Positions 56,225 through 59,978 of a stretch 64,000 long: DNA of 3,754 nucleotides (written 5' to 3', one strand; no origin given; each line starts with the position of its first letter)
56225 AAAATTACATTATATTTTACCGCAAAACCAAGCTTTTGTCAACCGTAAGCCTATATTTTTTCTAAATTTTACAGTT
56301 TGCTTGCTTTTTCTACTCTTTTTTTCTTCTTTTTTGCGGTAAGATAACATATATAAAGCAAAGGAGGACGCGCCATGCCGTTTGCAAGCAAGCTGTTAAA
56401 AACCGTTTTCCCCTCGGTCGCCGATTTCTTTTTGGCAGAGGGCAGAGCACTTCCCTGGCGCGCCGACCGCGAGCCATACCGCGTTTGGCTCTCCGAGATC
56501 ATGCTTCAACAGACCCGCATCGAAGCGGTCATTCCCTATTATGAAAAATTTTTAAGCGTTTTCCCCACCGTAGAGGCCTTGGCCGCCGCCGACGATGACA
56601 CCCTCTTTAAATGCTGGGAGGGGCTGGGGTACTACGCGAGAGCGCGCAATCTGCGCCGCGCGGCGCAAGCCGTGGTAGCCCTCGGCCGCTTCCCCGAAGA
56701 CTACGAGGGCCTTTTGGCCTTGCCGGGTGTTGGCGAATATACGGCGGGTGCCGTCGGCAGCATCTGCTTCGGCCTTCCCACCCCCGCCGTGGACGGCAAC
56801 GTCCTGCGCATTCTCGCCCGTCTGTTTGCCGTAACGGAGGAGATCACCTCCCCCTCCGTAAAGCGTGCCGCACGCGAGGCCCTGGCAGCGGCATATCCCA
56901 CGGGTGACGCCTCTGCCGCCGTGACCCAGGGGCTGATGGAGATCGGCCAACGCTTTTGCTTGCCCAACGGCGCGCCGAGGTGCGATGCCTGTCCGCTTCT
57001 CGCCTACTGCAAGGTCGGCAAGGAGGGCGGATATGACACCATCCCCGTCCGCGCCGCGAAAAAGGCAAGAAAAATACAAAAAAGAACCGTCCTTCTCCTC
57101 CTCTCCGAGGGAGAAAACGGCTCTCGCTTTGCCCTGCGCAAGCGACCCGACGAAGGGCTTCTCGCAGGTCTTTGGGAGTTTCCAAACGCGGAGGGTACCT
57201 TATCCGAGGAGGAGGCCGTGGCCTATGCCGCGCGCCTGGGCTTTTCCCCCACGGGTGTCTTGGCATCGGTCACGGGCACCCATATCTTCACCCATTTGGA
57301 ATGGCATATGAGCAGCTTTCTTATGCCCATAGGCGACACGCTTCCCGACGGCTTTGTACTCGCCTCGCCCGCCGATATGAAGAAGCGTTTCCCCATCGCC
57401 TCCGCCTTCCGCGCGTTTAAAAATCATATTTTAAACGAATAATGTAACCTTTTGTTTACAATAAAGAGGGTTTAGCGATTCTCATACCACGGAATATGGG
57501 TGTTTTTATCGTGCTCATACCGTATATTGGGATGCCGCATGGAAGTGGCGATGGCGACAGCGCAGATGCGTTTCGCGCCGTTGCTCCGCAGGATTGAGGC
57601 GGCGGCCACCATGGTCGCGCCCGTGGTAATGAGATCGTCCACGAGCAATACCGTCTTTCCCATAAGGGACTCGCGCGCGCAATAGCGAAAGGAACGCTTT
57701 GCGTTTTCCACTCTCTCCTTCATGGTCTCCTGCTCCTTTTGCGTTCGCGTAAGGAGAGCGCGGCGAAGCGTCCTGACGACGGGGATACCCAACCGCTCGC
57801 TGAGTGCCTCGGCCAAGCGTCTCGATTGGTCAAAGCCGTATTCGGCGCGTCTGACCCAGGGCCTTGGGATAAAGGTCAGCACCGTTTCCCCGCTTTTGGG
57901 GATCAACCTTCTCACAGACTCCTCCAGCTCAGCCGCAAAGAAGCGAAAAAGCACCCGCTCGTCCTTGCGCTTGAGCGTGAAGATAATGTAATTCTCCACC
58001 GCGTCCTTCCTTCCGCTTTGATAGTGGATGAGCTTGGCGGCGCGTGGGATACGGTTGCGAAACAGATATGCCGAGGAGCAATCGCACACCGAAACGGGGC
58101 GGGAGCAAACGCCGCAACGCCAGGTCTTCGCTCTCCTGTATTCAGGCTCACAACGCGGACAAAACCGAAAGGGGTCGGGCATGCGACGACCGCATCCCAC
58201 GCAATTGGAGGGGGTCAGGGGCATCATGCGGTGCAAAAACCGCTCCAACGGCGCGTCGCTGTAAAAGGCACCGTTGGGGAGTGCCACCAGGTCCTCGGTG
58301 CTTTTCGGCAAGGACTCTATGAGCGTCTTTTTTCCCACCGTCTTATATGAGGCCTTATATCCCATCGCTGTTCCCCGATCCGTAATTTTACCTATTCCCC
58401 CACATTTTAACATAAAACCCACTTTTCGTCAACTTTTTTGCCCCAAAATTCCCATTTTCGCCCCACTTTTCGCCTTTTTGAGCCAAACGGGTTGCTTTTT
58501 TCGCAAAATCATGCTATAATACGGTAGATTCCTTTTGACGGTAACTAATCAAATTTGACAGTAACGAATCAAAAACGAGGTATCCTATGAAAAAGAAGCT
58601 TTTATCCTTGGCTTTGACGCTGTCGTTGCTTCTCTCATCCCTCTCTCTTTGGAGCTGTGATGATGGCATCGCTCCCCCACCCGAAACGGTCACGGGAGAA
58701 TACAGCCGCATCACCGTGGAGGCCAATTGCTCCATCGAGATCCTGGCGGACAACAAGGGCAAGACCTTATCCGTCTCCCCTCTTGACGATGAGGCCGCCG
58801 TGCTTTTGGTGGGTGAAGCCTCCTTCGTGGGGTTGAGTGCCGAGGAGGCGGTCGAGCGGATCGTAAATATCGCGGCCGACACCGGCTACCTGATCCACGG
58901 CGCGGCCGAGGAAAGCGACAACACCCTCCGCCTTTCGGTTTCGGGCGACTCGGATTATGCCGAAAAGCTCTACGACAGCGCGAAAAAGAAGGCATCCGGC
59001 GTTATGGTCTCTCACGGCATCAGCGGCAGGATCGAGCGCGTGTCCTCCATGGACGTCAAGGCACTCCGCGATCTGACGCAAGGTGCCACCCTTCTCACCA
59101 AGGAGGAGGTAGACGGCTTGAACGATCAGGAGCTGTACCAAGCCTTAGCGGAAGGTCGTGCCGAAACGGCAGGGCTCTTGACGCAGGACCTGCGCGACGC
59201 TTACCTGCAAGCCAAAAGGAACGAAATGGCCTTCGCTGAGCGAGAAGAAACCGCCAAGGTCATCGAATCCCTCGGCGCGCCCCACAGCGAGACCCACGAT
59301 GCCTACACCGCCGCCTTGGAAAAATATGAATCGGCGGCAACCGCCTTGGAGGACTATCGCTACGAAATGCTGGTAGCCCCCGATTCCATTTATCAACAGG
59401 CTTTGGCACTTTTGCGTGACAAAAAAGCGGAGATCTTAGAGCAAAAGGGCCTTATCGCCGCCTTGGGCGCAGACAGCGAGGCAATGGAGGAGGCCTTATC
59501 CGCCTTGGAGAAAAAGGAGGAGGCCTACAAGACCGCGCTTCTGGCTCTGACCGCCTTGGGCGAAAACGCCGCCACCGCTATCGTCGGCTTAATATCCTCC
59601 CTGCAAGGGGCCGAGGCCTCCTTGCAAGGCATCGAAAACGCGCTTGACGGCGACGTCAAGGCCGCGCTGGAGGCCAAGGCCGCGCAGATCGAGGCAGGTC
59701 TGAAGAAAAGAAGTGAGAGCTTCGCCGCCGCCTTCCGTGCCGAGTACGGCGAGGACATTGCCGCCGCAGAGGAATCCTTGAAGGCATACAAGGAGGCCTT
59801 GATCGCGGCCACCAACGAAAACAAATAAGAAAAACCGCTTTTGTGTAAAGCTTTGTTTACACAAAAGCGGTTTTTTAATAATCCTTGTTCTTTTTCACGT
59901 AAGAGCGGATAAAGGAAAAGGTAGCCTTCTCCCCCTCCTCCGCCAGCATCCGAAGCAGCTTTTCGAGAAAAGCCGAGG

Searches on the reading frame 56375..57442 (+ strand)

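Call 61: search_protein_families(library=pfam, proteins=[window:56375-57442:+], max_evalue=0.00001)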
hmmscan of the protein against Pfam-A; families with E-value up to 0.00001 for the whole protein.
window:56375-57442:+ (355 aa): 3 families
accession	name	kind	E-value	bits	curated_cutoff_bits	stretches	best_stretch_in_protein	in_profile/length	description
PF00730.31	HhH-GPD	-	1.8e-23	83.4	26.2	1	40-169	2-105/108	HhH-GPD superfamily base excision DNA repair protein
PF14815.12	NUDIX_4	-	2.7e-20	72.7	35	1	249-348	8-110/113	NUDIX domain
PF00633.29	HHH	-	7.2e-06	26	24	0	104-127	4-27/30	Helix-hairpin-helix motif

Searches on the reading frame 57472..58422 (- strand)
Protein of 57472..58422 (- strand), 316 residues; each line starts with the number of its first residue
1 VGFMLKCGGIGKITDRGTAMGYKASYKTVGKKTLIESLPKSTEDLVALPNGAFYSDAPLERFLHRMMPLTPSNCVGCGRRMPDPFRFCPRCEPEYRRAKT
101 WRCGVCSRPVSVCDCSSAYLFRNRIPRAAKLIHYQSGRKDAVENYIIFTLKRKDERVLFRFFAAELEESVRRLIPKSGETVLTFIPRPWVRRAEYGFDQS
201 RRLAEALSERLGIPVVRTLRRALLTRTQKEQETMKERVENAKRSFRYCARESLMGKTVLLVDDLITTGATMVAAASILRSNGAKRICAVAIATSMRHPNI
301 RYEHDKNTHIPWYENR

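Call 61: search_protein_families(library=pfam, proteins=[window:57472-58422:-], max_evalue=0.00001)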
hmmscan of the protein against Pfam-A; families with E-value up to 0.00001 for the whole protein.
window:57472-58422:- (316 aa): 1 family
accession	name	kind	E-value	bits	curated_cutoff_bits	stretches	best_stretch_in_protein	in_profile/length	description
PF00156.33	Pribosyltran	-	7.1e-12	45.4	26.3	1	201-306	41-135/158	Phosphoribosyl transferase domain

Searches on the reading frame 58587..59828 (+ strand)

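Call 61: search_protein_families(library=pfam, proteins=[window:58587-59828:+], max_evalue=0.00001)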
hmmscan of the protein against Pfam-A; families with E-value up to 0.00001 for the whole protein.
window:58587-59828:+ (413 aa): 1 family
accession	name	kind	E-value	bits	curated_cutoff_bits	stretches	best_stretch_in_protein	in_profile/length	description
PF23750.1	RsgI_M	-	2.8e-09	38.1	25.3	1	39-136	1-92/133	Anti-sigma factor RsgI-like central domain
